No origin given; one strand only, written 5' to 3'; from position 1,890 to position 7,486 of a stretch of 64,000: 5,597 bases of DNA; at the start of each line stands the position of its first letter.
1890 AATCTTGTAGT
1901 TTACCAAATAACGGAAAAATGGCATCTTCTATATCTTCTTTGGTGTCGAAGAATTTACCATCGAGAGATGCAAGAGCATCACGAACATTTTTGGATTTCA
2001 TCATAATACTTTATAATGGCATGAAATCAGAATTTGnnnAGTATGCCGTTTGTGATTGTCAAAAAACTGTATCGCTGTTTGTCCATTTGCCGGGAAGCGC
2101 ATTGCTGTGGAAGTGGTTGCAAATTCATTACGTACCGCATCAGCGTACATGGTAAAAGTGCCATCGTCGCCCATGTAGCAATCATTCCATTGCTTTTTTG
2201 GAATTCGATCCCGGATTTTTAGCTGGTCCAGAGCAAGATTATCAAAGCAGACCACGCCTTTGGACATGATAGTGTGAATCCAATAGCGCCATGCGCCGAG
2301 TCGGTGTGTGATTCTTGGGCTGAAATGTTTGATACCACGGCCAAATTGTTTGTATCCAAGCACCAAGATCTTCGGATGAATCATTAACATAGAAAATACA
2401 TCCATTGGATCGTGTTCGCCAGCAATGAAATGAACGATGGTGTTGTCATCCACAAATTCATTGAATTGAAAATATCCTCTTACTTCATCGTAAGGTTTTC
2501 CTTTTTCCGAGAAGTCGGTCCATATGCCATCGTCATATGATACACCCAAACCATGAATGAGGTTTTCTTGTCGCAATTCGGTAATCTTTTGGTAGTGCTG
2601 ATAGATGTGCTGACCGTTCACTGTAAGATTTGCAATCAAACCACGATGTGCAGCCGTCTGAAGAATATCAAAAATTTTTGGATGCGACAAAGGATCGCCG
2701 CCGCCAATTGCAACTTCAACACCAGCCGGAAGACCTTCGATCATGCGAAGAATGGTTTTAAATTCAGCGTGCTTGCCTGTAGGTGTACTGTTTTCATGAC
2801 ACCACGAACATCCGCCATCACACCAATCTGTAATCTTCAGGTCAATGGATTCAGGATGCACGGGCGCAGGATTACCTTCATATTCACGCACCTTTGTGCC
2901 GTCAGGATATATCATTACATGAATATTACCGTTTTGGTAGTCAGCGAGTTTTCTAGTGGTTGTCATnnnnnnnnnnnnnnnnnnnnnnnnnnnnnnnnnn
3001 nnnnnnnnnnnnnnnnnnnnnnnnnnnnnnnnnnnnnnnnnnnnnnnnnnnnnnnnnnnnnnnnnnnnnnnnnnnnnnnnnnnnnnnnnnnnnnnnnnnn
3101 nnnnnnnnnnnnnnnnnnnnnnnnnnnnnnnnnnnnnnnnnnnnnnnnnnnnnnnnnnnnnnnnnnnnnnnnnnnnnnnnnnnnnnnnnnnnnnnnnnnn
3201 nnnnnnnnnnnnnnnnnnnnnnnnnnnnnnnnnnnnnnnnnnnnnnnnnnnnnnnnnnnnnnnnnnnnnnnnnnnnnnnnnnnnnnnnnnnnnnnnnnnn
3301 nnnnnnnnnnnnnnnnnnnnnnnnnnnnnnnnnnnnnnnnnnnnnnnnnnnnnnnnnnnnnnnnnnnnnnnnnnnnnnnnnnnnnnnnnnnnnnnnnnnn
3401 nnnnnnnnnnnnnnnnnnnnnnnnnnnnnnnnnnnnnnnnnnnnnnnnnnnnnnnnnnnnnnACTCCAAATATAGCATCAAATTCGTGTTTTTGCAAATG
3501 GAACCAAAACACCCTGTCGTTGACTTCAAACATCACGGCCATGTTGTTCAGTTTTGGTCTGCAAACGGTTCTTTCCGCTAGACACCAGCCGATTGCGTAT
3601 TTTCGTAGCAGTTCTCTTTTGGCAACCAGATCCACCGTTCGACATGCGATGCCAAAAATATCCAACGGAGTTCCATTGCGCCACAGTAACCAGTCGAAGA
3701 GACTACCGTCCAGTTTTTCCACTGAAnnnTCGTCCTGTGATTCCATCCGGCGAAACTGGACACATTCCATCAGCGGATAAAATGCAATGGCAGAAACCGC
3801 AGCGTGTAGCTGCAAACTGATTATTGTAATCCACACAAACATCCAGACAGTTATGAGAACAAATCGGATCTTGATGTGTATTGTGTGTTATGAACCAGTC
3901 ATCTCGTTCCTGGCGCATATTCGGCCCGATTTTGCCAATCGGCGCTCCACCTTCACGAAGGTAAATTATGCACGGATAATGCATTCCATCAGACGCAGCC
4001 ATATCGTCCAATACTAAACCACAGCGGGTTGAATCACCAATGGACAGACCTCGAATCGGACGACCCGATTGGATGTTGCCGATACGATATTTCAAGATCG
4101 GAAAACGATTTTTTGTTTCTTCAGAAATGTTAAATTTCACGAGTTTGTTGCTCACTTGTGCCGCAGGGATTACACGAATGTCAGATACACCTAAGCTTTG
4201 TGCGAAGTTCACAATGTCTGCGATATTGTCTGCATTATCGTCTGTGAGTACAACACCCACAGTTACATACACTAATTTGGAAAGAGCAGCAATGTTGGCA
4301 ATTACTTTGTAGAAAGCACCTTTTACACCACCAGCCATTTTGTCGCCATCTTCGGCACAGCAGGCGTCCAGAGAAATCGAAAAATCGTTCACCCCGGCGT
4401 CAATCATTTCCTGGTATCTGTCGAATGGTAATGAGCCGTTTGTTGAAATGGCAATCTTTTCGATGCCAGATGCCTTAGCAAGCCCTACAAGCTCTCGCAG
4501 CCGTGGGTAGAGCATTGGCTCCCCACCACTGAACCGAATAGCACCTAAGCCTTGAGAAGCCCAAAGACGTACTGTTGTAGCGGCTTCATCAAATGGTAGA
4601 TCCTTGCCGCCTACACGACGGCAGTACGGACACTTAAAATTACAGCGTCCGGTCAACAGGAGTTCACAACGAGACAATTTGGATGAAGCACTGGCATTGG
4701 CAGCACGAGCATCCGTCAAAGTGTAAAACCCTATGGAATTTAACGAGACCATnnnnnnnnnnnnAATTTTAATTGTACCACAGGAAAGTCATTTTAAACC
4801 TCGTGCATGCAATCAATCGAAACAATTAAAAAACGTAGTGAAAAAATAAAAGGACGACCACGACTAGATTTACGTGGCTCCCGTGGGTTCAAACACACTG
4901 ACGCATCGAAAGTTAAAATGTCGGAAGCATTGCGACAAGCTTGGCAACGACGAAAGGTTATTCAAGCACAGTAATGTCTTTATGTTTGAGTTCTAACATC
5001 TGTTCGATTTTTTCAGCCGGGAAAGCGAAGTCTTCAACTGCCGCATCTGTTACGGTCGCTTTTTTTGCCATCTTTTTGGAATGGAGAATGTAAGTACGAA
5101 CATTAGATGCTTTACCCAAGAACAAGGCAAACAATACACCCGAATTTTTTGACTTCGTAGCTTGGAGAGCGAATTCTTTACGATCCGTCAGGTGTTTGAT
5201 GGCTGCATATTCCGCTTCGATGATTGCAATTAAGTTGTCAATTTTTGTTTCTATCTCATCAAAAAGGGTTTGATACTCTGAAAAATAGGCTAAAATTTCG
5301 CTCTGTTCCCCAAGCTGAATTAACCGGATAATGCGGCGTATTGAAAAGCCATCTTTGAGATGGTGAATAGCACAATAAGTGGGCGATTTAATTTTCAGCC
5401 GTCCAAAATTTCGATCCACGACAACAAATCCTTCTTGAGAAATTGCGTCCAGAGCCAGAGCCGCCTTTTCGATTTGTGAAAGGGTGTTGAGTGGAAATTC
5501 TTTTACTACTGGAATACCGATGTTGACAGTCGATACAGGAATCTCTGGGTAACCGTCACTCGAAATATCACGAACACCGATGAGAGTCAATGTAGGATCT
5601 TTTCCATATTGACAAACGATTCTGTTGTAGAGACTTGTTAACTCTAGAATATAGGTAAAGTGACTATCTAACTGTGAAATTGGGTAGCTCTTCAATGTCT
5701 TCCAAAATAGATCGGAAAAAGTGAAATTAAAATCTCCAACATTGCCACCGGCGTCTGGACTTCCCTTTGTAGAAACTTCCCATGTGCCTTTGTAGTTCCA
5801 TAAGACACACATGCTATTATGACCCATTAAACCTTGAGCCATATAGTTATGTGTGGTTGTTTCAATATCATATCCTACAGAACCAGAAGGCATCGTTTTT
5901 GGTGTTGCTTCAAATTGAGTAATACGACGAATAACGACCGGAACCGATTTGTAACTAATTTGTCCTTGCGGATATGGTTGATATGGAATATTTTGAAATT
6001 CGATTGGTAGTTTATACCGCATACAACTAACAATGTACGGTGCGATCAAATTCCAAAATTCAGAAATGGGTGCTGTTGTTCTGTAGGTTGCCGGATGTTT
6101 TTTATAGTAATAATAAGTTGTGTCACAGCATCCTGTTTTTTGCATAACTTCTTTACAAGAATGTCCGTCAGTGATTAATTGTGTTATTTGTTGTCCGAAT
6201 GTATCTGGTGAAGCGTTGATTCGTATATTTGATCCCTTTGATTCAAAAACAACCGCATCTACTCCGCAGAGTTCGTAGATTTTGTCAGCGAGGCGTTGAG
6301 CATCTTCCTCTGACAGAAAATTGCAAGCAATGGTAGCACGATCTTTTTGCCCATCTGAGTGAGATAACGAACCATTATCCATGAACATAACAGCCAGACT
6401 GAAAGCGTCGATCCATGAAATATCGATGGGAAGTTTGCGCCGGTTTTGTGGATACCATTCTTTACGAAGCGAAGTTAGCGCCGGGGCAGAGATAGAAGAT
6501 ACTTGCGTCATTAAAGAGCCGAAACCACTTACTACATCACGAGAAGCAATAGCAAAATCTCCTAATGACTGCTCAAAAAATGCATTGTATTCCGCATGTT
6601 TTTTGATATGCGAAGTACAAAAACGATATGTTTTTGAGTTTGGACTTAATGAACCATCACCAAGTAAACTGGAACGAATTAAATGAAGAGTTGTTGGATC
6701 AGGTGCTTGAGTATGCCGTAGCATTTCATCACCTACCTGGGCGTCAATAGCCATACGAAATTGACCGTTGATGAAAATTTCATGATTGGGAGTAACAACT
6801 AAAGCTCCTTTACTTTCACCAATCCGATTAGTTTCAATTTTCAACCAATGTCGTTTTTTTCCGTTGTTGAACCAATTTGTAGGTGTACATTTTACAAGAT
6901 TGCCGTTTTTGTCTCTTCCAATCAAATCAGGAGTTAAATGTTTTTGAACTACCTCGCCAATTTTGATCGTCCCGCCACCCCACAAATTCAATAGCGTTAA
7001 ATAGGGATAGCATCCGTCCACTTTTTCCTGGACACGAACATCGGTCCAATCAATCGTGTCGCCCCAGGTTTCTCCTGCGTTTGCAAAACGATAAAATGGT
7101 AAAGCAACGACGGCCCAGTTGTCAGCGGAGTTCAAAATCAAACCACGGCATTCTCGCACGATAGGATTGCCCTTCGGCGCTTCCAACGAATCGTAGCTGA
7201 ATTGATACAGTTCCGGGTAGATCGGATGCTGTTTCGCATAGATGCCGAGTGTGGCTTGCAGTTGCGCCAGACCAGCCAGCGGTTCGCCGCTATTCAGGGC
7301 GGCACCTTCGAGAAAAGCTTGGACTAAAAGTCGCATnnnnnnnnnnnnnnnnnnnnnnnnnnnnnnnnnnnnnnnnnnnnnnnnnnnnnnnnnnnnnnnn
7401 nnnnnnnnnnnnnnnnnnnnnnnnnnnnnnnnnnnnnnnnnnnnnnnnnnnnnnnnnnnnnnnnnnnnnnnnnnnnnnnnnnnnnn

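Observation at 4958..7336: T4 Rnl1-type RNA ligase whose catalytic KxDG motif is interrupted by a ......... intein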

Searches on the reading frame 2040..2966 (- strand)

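Call 55: search_protein_families(library=pfam, max_evalue=0.1, proteins=[window:2040-2966:-])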
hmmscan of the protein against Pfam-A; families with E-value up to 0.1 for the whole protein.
window:2040-2966:- (309 aa): 1 family
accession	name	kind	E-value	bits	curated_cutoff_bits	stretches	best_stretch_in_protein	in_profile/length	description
PF04055.27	Radical_SAM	-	6.2e-09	36.7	29.5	1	44-139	2-108/166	Radical SAM superfamily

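Call 61: search_protein_families(library=ncbifam, max_evalue=0.01, proteins=[window:2040-2966:-])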
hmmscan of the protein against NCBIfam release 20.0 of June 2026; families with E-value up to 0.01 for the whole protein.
window:2040-2966:- (309 aa): 24 families
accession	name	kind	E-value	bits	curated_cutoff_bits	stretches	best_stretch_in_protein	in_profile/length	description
TIGR04317.1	W_rSAM_matur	equivalog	1.6e-07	30.8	380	1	39-137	4-107/349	tungsten cofactor oxidoreductase radical SAM maturase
NF038283.1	viperin_w_prok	equivalog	7e-06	25.4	180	1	40-145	3-115/281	viperin family antiviral radical SAM protein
TIGR04051.1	rSAM_NirJ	equivalog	6.8e-05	22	515.45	1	48-134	11-102/354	heme d1 biosynthesis radical SAM protein NirJ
TIGR04054.1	rSAM_NirJ1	equivalog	7.6e-05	21.5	650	1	41-148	38-145/387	putative heme d1 biosynthesis radical SAM protein NirJ1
TIGR03977.1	rSAM_pair_HxsC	equivalog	0.00016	20.7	267.9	1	43-137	29-129/292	His-Xaa-Ser system radical SAM maturase HxsC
NF001199.0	PRK00164.2-1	equivalog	0.00021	20.6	231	1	40-128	13-106/308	GTP 3',8-cyclase MoaA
TIGR04303.1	GeoRSP_rSAM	equivalog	0.00027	20.6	400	1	38-145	4-109/325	GeoRSP system radical SAM/SPASM protein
TIGR04055.1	rSAM_NirJ2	equivalog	0.0003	20.4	500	1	45-145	6-106/326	putative heme d1 biosynthesis radical SAM protein NirJ2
TIGR02666.1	moaA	equivalog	0.00031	19.8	284.05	1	43-130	14-112/336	GTP 3',8-cyclase MoaA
NF045574.1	sacti_mat_StsB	exception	0.00042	19.3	625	1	39-145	96-202/466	StsB family radical SAM/SPASM domain sactipeptide maturase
TIGR02668.1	moaA_archaeal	equivalog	0.00052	19.1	325.25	1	40-128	11-104/303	GTP 3',8-cyclase MoaA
NF050035.1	rSAM_WgK_link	exception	0.001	18.1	650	1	37-124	7-99/367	radical SAM/SPASM peptide maturase WgkB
TIGR02109.1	PQQ_syn_pqqE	equivalog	0.002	17.1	381.35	1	40-138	8-108/358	pyrroloquinoline quinone biosynthesis protein PqqE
TIGR04545.1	rSAM_ahbD_hemeb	equivalog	0.0021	17.5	500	1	44-125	5-90/339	heme b synthase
TIGR04347.1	pseudo_SAM_Halo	equivalog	0.0026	17.1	525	1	44-144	43-144/390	TIGR04347 family pseudo-SAM/SPASM protein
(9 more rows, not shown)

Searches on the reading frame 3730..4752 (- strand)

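Call 55: search_protein_families(library=pfam, max_evalue=0.1, proteins=[window:3730-4752:-])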
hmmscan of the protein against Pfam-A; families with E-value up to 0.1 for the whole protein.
window:3730-4752:- (341 aa): 3 families
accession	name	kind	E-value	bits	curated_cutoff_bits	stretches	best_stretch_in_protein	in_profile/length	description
PF04055.27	Radical_SAM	-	1.7e-20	74.3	29.5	1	33-184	3-166/166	Radical SAM superfamily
PF13353.11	Fer4_12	-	0.0061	17.3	22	1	28-111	7-96/137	4Fe-4S single cluster domain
PF00702.32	Hydrolase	-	0.027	15.3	26.4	1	75-152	94-164/191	haloacid dehalogenase-like hydrolase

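Call 61: search_protein_families(library=ncbifam, max_evalue=0.01, proteins=[window:3730-4752:-])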
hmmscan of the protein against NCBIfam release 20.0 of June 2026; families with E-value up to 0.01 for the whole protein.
window:3730-4752:- (341 aa): 64 families (the best 25 are shown)
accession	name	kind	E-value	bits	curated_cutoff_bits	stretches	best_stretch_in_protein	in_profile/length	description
TIGR02666.1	moaA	equivalog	2e-26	92.8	284.05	1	33-203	16-198/336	GTP 3',8-cyclase MoaA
TIGR02668.1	moaA_archaeal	equivalog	2.9e-21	75.8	325.25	1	30-202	13-191/303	GTP 3',8-cyclase MoaA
NF001199.0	PRK00164.2-1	equivalog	1.8e-18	66.7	231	1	31-189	16-180/308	GTP 3',8-cyclase MoaA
NF045574.1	sacti_mat_StsB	exception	3.9e-18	65.6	625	1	14-199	83-271/466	StsB family radical SAM/SPASM domain sactipeptide maturase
TIGR04347.1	pseudo_SAM_Halo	equivalog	5e-18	65.5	525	1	33-193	44-208/390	TIGR04347 family pseudo-SAM/SPASM protein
TIGR04317.1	W_rSAM_matur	equivalog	1.3e-17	64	380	1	33-267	10-261/349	tungsten cofactor oxidoreductase radical SAM maturase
TIGR04545.1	rSAM_ahbD_hemeb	equivalog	1.2e-16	61.1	500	1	33-192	6-170/339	heme b synthase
TIGR02109.1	PQQ_syn_pqqE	equivalog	5.9e-16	58.3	381.35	1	33-194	13-179/358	pyrroloquinoline quinone biosynthesis protein PqqE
NF045702.1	rSAM_GDGT_ether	equivalog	3.3e-14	52.4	450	1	30-186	89-255/486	tetraether lipid synthase Tes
TIGR04251.1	SCM_rSAM_ScmF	equivalog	4.8e-14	52.5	400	1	32-194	9-179/353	SynChlorMet cassette radical SAM/SPASM protein ScmF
TIGR03961.1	rSAM_PTO1314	hypoth_equivalog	1.5e-13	50.7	306.05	1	36-194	36-189/332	PTO1314 family radical SAM protein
NF047865.1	rSAM_PapB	equivalog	1.8e-13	50.4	340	1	26-302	2-306/330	PapB family radical SAM/SPASM ranthipeptide maturase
TIGR04303.1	GeoRSP_rSAM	equivalog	2.2e-13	50.5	400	1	35-192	13-172/325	GeoRSP system radical SAM/SPASM protein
TIGR04055.1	rSAM_NirJ2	equivalog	5.3e-13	49.2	500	1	34-191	7-168/326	putative heme d1 biosynthesis radical SAM protein NirJ2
NF045646.2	rSAM_Se_TrsS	equivalog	1.6e-12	46.7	490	1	33-187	92-254/441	radical SAM (seleno)protein TrsS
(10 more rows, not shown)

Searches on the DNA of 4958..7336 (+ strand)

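Call 7: search_dna_similar(query=window:4958-7336:+, collection=phages, mode=near, max_rows=30)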
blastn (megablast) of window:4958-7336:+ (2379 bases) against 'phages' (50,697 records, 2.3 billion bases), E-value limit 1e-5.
No match.

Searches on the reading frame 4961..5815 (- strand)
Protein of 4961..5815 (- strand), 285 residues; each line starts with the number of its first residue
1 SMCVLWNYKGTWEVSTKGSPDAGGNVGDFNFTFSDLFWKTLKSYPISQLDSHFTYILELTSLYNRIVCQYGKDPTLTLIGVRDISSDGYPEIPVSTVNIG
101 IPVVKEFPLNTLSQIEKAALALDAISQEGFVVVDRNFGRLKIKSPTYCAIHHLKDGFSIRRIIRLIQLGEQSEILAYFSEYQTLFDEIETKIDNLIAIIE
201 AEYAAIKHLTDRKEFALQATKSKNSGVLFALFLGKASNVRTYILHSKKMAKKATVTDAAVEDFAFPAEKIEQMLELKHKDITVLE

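Call 66: find_related_loci(query=window:4961-5815:-, collection=viral_contigs, flank=3500)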
Query window:4961-5815:- (285 aa) in viral_contigs; peptide patterns used: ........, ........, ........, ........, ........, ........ (x = any residue, [..] = any of these).
43 stretches matched a pattern; 23 encode a relative of the query (tblastn E <= 1e-3); 23 distinct loci.
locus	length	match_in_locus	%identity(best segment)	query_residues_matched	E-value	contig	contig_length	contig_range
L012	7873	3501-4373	39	1-244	4e-55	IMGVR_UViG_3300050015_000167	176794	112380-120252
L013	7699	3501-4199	43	1-233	8e-55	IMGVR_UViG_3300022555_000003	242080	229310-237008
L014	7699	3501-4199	43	1-233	8e-55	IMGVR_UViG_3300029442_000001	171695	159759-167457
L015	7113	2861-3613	37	1-250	1e-49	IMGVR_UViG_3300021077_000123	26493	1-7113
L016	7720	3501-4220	36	1-237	6e-49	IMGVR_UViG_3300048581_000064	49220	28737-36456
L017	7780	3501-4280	40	1-249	8e-47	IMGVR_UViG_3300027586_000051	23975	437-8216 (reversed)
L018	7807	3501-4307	33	1-240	5e-43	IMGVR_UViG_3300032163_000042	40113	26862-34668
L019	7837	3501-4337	33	1-234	2e-41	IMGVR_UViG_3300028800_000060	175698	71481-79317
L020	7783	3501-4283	36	1-245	5e-40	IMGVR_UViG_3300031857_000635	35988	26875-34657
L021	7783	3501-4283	34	1-244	4e-39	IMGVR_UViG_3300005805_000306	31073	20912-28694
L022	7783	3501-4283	35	1-245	4e-39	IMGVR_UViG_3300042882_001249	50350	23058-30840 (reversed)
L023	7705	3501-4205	35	12-241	1e-38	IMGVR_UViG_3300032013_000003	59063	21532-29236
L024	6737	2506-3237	35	12-254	2e-37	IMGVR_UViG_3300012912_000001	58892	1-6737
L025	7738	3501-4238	35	12-256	2e-37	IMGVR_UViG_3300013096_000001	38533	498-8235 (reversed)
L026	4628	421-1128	32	1-232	9e-37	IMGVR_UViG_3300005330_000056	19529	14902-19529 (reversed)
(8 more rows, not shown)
